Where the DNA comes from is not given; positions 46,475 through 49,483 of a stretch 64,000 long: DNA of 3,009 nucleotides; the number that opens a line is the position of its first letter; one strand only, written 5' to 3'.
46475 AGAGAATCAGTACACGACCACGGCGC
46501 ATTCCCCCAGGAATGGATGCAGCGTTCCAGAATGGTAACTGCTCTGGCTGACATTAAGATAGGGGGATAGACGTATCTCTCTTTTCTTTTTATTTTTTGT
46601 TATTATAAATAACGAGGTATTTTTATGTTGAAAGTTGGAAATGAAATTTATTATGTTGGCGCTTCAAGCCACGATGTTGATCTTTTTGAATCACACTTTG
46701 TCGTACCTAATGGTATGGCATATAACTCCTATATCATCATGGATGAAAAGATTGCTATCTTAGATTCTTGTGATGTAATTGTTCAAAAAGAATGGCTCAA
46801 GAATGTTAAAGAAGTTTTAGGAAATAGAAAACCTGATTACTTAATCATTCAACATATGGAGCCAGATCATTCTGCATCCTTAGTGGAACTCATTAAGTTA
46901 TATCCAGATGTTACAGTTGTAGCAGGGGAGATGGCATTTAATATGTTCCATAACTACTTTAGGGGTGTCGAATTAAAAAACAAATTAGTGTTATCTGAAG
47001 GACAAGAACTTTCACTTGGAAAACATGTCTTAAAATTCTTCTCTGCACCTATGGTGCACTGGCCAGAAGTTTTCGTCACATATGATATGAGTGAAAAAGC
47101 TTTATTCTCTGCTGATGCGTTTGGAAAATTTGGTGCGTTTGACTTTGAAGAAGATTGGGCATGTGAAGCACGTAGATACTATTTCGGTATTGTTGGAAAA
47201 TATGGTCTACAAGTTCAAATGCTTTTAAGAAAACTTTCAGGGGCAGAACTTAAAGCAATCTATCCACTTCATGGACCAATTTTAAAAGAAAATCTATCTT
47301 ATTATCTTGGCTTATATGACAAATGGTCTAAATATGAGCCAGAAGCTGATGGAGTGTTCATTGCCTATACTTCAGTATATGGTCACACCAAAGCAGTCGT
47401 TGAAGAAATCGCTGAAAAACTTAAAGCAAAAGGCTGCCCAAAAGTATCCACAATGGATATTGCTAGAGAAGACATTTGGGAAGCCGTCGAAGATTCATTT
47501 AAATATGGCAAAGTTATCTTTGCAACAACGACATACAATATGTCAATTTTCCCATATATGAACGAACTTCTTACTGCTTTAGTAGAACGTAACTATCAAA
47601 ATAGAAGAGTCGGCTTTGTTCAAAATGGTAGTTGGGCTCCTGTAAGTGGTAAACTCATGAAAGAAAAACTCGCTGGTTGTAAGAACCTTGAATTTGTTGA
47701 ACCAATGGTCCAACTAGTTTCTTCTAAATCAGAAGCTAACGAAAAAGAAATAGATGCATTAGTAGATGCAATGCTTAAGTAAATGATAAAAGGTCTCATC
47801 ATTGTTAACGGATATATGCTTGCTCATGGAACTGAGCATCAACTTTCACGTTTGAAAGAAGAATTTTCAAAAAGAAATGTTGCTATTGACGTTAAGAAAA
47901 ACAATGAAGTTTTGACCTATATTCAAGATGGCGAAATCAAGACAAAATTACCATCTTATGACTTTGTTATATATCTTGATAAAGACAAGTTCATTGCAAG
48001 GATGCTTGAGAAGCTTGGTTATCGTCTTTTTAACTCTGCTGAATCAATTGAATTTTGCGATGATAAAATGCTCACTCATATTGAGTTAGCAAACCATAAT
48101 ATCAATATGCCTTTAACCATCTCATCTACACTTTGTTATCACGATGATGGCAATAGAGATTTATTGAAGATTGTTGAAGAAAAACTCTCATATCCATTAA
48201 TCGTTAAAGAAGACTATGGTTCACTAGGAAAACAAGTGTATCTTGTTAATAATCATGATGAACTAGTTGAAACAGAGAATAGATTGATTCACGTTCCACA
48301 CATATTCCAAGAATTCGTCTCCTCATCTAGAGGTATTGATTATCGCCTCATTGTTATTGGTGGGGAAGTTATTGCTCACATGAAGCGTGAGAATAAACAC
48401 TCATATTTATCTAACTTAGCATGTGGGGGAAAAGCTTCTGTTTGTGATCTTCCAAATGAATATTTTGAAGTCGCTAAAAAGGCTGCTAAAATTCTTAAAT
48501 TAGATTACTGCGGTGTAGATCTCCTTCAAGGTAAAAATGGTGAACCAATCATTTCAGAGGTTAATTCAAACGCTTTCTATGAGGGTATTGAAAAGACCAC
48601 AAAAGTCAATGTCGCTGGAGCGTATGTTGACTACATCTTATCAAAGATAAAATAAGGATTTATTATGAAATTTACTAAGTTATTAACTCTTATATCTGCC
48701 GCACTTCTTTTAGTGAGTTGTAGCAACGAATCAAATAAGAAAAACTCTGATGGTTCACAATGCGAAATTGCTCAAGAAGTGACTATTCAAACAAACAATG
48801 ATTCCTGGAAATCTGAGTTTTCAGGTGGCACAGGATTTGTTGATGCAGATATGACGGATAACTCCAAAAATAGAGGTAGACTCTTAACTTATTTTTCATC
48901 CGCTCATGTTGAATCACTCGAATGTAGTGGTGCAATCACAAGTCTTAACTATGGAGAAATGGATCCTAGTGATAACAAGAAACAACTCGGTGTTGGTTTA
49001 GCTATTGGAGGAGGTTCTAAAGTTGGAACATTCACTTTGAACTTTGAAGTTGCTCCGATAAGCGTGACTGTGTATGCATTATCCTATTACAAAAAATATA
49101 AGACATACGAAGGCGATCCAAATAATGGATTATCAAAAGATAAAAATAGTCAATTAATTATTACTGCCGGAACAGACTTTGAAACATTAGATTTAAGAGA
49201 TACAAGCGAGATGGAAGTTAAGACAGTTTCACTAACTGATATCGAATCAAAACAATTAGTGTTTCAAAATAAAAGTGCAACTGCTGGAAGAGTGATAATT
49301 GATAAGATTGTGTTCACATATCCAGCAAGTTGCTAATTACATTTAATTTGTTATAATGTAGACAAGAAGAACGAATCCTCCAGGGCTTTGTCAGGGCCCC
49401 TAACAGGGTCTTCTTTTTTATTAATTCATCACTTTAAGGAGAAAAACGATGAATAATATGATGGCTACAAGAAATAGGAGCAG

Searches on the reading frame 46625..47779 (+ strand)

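Call 34: search_protein_families(library=pfam, proteins=[window:46625-47779:+], max_evalue=0.00001)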
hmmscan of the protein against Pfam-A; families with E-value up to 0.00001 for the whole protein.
window:46625-47779:+ (385 aa): 3 families
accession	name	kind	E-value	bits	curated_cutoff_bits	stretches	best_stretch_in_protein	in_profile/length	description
PF19583.5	ODP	-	2.8e-18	66.9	27.2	1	33-171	3-142/194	ODP family beta lactamase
PF12724.12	Flavodoxin_5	-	5.6e-09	36.9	27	1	246-335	2-84/145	Flavodoxin domain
PF00753.33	Lactamase_B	-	3.4e-06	27.6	22.7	1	60-168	34-153/196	Metallo-beta-lactamase superfamily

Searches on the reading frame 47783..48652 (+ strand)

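Call 34: search_protein_families(library=pfam, proteins=[window:47783-48652:+], max_evalue=0.00001)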
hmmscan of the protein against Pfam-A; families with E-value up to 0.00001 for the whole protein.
window:47783-48652:+ (290 aa): 4 families
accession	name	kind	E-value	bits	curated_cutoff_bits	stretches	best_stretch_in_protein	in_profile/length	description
PF08443.16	RimK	-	4.4e-35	121.4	21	1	93-285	2-188/188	RimK-like ATP-grasp domain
PF02655.19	ATP-grasp_3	-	3.4e-09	37.4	23.2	1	92-262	1-155/160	ATP-grasp domain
PF02955.21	GSH-S_ATP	-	3.6e-08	33.5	23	1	132-251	29-155/175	Prokaryotic glutathione synthetase, ATP-grasp domain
PF14397.11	ATPgrasp_ST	-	6.4e-07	29.3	31.4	0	80-184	7-109/278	Sugar-transfer associated ATP-grasp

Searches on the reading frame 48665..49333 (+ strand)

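Call 9: search_protein_families(library=pfam, proteins=[window:48665-49333:+], max_evalue=1)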
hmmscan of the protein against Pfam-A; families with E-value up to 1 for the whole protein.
window:48665-49333:+ (223 aa): 2 families
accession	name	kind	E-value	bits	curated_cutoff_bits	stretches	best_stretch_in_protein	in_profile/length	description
PF14466.11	PLCC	-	0.011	15.8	24.2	1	8-44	11-43/153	PLAT/LH2 and C2-like Ca2+-binding lipoprotein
PF19765.4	DUF6252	-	0.13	13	27.2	1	158-205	23-69/124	Family of unknown function (DUF6252)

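Call 73: search_protein_families(library=ncbifam, proteins=[window:48665-49333:+], max_evalue=0.00001)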
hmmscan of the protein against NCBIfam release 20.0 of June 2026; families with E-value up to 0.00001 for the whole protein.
window:48665-49333:+ (223 aa): 0 families
